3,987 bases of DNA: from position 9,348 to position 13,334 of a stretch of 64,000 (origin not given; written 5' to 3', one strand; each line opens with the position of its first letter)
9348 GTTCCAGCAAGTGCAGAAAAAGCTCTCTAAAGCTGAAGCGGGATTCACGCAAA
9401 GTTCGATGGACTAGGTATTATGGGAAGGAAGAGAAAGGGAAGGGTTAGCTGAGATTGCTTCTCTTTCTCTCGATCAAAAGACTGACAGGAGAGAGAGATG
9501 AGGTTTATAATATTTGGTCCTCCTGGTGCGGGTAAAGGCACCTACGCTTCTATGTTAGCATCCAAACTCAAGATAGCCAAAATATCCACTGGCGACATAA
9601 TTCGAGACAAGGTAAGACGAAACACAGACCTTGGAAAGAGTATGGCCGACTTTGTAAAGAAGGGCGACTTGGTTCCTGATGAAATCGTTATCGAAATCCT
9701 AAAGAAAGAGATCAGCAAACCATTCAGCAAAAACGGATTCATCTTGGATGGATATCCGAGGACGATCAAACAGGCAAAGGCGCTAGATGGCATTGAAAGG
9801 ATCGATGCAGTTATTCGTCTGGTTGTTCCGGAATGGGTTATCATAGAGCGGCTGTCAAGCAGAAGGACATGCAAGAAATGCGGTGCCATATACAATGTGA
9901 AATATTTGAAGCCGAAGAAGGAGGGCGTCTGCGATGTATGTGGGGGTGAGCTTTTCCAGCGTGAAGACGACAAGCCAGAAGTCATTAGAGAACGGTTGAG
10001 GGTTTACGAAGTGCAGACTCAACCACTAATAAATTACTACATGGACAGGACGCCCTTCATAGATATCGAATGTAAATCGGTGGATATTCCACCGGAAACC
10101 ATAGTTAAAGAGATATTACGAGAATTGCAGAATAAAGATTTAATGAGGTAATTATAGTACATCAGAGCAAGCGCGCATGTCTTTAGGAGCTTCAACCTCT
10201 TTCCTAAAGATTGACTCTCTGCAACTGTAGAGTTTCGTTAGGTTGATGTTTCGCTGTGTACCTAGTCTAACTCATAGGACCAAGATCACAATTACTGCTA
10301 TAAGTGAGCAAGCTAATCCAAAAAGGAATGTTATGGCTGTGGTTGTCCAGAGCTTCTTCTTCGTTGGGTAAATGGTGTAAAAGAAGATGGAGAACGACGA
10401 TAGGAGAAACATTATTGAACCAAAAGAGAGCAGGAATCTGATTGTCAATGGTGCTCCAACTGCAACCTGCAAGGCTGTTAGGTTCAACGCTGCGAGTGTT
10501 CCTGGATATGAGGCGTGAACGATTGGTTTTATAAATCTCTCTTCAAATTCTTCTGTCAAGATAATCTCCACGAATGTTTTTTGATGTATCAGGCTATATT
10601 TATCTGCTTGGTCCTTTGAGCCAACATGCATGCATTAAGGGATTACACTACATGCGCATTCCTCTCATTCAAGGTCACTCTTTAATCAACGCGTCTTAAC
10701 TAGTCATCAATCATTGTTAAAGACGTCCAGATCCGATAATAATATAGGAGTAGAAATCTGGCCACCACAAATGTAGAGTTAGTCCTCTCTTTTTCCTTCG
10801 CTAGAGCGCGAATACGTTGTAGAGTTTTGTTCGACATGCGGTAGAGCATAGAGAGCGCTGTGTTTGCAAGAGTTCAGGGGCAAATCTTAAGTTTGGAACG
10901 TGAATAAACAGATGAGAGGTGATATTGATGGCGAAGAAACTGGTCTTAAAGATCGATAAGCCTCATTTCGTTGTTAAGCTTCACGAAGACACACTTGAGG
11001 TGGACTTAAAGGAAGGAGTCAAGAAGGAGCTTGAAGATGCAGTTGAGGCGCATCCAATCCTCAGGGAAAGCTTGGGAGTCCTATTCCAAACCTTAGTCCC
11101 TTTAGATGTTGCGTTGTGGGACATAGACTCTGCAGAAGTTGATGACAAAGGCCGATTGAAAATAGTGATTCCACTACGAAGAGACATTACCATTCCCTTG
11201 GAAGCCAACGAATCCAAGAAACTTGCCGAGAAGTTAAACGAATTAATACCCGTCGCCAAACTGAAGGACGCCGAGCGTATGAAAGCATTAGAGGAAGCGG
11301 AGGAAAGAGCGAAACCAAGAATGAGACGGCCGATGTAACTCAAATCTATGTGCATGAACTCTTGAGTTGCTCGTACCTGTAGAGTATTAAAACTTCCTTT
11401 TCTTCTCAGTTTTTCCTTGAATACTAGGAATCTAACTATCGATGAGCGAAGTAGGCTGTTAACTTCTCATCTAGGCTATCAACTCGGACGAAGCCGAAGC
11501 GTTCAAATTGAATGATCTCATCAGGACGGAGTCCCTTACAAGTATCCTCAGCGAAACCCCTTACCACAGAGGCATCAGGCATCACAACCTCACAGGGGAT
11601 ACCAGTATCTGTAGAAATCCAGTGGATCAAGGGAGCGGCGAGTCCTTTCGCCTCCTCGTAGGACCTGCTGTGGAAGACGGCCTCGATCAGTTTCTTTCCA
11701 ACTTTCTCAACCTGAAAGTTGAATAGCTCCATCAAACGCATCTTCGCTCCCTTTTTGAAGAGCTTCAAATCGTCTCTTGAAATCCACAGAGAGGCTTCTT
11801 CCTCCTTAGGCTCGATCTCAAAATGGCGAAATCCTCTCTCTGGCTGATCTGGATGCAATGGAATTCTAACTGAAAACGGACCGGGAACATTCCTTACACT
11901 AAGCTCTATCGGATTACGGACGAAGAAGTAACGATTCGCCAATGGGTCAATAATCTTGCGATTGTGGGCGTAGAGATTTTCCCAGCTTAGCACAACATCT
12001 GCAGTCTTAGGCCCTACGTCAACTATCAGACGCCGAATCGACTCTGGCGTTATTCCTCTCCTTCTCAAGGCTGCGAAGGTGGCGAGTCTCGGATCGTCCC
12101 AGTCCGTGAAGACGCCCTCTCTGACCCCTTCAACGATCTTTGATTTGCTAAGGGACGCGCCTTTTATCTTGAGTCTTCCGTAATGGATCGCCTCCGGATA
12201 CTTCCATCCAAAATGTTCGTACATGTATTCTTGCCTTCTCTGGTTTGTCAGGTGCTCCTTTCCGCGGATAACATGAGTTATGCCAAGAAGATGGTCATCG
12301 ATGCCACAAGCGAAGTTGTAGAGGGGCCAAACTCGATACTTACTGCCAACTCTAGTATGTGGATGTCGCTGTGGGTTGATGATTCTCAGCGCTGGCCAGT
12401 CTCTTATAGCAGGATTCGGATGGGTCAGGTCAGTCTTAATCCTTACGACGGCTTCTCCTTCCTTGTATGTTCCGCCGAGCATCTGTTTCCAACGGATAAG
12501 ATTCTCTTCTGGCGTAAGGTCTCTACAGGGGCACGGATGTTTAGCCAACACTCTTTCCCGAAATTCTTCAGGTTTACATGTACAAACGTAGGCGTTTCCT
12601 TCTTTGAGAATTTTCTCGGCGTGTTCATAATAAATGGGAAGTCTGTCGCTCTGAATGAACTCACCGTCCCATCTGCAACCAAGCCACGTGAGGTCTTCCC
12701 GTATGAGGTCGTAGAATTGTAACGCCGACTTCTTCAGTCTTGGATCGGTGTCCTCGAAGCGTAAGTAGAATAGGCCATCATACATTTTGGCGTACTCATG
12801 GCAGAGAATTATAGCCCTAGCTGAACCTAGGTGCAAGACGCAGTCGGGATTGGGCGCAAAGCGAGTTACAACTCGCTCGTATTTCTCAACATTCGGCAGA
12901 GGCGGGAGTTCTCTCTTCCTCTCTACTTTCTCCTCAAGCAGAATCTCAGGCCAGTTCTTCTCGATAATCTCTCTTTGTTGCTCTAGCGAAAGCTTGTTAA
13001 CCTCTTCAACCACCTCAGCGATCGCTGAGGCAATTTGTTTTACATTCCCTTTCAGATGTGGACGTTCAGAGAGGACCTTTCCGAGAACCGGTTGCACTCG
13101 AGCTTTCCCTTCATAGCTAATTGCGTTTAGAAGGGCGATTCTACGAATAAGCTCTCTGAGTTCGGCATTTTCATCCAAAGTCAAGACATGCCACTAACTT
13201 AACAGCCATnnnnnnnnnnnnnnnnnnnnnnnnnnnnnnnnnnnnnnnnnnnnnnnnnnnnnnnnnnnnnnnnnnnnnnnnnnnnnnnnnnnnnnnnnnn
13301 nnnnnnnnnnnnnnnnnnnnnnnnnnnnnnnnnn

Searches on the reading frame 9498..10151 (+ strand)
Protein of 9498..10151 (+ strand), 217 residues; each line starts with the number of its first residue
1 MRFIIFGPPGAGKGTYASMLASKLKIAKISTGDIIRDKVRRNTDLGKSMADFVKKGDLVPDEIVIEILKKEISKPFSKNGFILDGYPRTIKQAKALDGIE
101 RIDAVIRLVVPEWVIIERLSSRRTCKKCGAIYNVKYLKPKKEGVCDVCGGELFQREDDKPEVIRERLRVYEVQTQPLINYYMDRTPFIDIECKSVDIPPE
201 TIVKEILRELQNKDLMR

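Call 67: search_protein_families(library=pfam, proteins=[window:9498-10151:+], max_evalue=0.0001)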
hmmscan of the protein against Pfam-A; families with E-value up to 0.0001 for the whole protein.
window:9498-10151:+ (217 aa): 4 families
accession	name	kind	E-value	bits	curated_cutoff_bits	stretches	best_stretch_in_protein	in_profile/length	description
PF00406.28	ADK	-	5.2e-47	160.2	26.8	1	5-183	1-148/151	Adenylate kinase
PF13207.12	AAA_17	-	3e-24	86.3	27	1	6-124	1-124/136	AAA domain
PF05191.20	ADK_lid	-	5.5e-19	68.2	26.6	1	122-157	1-36/36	Adenylate kinase, active site lid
PF13238.12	AAA_18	-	2.7e-06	28.3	29.4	1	4-126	2-115/128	AAA domain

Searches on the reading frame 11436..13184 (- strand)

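Call 67: search_protein_families(library=pfam, proteins=[window:11436-13184:-], max_evalue=0.0001)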
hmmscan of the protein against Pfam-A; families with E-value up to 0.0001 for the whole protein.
window:11436-13184:- (582 aa): 3 families
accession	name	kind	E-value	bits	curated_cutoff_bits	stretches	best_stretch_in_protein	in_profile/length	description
PF00749.27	tRNA-synt_1c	-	2.5e-76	257.1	23.4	1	105-413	2-313/314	tRNA synthetases class I (E and Q), catalytic domain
PF03950.23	tRNA-synt_1c_C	-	3.3e-18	66.1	23.9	1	416-496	1-77/91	tRNA synthetases class I (E and Q), anti-codon binding domain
PF20974.2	tRNA-synt_1c_C2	-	1.8e-10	41.7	23.9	1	520-569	2-69/69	tRNA synthetases class I (E and Q), anti-codon binding domain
